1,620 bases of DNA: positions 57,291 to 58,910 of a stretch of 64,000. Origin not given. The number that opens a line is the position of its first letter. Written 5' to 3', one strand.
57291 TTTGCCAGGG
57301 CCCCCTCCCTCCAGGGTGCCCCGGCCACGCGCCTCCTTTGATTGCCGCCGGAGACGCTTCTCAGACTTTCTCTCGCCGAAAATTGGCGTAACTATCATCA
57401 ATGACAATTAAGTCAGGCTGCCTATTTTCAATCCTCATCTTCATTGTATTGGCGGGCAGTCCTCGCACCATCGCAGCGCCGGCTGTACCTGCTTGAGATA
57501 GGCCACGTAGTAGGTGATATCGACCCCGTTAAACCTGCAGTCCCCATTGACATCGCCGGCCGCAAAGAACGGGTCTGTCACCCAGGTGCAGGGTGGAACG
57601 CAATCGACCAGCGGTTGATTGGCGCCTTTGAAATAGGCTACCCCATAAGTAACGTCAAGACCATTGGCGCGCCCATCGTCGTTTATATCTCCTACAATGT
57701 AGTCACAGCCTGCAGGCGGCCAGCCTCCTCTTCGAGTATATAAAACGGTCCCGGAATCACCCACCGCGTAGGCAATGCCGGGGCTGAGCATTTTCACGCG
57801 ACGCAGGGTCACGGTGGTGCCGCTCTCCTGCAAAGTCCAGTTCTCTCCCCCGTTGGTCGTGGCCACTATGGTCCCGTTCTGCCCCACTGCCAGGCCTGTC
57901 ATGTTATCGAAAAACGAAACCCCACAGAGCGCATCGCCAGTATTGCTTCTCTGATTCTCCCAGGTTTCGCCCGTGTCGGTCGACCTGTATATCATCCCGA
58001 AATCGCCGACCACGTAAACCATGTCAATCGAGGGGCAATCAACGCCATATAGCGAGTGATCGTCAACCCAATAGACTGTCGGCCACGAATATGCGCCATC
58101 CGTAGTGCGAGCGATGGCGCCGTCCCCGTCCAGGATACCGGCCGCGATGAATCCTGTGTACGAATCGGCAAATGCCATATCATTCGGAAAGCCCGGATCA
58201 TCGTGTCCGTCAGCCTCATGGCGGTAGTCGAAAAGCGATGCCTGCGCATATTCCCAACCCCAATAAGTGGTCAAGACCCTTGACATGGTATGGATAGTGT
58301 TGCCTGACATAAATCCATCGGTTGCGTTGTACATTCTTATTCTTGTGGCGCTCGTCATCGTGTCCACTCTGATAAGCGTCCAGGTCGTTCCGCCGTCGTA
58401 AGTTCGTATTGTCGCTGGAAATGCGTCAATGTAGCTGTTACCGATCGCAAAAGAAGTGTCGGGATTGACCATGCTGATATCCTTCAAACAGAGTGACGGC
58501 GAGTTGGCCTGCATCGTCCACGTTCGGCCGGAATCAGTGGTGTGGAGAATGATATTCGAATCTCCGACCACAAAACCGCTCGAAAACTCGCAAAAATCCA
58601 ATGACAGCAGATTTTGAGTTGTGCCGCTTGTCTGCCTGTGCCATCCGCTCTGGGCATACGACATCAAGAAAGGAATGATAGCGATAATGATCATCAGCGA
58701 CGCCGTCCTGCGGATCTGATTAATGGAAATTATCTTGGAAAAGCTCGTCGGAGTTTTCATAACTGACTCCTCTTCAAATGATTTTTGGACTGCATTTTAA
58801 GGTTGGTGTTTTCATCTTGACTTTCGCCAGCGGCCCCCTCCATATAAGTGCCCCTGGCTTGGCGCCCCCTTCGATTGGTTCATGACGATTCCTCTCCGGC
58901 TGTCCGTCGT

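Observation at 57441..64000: Three adjacent secreted proteins share a novel roughly 90-aa cysteine-rich dockerin-like C-terminal module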

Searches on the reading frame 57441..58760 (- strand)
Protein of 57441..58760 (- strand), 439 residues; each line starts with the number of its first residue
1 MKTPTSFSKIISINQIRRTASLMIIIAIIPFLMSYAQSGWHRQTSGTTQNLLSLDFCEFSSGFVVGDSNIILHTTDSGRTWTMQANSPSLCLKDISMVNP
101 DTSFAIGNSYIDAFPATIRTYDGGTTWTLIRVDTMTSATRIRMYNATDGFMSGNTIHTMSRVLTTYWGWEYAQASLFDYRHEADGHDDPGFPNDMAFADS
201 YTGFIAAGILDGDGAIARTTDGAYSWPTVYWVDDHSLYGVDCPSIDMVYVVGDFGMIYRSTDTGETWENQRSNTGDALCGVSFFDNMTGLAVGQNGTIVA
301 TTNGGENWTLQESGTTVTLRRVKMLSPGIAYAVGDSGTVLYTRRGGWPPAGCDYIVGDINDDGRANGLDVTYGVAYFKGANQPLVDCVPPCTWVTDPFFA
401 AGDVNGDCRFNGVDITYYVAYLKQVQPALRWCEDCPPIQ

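Call 3: search_protein_families(library=pfam, proteins=[window:57441-58760:-], max_evalue=1)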
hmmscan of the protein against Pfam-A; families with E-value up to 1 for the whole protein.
window:57441-58760:- (439 aa): 6 families
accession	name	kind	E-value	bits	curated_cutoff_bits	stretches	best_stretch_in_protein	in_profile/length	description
PF14870.12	PSII_BNR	-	8.9e-19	68.3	27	3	36-134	5-101/303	Photosynthesis system II assembly factor YCF48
PF15902.12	Sortilin-Vps10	-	4.5e-07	29.4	33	2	256-319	2-68/446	Sortilin, neurotensin receptor 3,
PF02012.26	BNR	-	2.3e-05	24.2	27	0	119-128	2-11/12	BNR/Asp-box repeat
PF00404.24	Dockerin_1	-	0.0014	19.2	22.9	1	357-422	2-56/57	Dockerin type I domain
PF22648.2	SET7_N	-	0.017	15.4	27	0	354-372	19-37/74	Histone H3 K4-specific methyltransferase SET7 N-terminal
PF12900.13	Pyridox_ox_2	-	0.21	12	27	0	217-238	18-40/140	Pyridoxamine 5'-phosphate oxidase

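Call 4: search_protein_families(library=ncbifam, proteins=[window:57441-58760:-], max_evalue=1)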
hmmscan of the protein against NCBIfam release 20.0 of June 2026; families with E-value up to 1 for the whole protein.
window:57441-58760:- (439 aa): 2 families
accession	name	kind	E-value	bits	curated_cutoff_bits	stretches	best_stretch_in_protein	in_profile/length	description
NF010237.0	PRK13684.1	equivalog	4.1e-20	72.1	326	3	31-134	28-128/334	photosynthesis system II assembly factor Ycf48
NF045728.1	glycosyl_F510_1955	equivalog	8.5e-09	35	175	2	218-343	76-204/246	F510_1955 family glycosylhydrolase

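Call 21: find_encoding_contigs(protein=window:57441-58760:-, flank=10000, max_places=4)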
Protein window:57441-58760:- (439 aa): no gene with exactly this product is on record in the collection.
